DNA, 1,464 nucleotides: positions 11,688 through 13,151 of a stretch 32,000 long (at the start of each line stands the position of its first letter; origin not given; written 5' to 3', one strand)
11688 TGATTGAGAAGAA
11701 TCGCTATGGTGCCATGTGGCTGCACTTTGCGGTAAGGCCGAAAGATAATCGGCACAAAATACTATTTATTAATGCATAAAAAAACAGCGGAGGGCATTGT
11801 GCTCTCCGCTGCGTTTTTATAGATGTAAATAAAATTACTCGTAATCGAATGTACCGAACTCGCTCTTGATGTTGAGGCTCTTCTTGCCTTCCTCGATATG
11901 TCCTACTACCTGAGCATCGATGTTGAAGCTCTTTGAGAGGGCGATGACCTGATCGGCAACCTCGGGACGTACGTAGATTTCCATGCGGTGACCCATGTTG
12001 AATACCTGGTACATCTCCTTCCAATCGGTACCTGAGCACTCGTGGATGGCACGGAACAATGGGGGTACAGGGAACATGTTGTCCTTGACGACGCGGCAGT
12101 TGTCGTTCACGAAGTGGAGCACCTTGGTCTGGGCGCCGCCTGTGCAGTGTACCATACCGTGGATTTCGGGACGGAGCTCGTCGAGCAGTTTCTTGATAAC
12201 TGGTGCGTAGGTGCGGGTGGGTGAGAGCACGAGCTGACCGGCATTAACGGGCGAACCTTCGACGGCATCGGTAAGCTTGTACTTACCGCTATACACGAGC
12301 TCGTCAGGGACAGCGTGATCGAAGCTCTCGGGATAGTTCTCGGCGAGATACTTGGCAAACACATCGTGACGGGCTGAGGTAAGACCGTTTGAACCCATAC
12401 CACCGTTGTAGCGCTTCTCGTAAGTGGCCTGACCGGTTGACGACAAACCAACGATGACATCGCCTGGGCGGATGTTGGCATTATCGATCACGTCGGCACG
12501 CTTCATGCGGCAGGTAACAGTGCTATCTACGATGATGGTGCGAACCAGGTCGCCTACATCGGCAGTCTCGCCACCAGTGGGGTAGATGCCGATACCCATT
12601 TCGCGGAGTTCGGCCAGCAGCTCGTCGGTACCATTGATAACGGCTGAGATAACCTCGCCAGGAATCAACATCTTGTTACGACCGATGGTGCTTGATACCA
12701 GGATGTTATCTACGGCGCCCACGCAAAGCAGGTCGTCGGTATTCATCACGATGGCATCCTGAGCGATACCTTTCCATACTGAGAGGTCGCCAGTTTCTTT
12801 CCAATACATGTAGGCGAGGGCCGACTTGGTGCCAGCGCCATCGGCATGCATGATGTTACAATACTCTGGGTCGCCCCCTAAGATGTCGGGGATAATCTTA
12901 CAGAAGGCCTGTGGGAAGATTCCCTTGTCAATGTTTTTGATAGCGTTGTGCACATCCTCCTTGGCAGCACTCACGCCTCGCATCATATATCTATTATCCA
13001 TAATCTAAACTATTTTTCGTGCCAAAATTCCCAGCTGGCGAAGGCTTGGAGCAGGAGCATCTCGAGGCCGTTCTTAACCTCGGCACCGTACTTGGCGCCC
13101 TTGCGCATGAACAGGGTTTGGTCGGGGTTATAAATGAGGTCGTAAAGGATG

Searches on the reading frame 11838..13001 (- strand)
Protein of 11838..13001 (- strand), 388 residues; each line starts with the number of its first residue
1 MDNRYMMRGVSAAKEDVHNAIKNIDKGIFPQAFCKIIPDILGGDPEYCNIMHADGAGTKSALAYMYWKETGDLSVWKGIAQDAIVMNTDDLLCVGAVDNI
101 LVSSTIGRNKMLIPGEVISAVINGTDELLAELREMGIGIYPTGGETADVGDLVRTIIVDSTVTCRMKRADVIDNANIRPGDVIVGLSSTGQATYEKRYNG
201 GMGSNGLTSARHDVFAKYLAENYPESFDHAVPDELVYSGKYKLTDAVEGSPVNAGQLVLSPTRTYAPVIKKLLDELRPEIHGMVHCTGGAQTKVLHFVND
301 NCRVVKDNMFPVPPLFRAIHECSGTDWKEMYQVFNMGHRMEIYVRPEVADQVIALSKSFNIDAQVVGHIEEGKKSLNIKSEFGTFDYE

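Call 10: search_protein_families(library=pfam, proteins=[window:11838-13001:-], max_evalue=0.01)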
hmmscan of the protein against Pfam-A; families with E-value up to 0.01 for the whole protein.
window:11838-13001:- (388 aa): 2 families
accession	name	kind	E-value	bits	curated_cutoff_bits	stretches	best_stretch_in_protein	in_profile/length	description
PF02769.27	AIRS_C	-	1.2e-12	48.7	23.1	1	178-374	1-150/156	AIR synthase related protein, C-terminal domain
PF00586.29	AIRS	-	4.6e-11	43.6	24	1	45-165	11-111/112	AIR synthase related protein, N-terminal domain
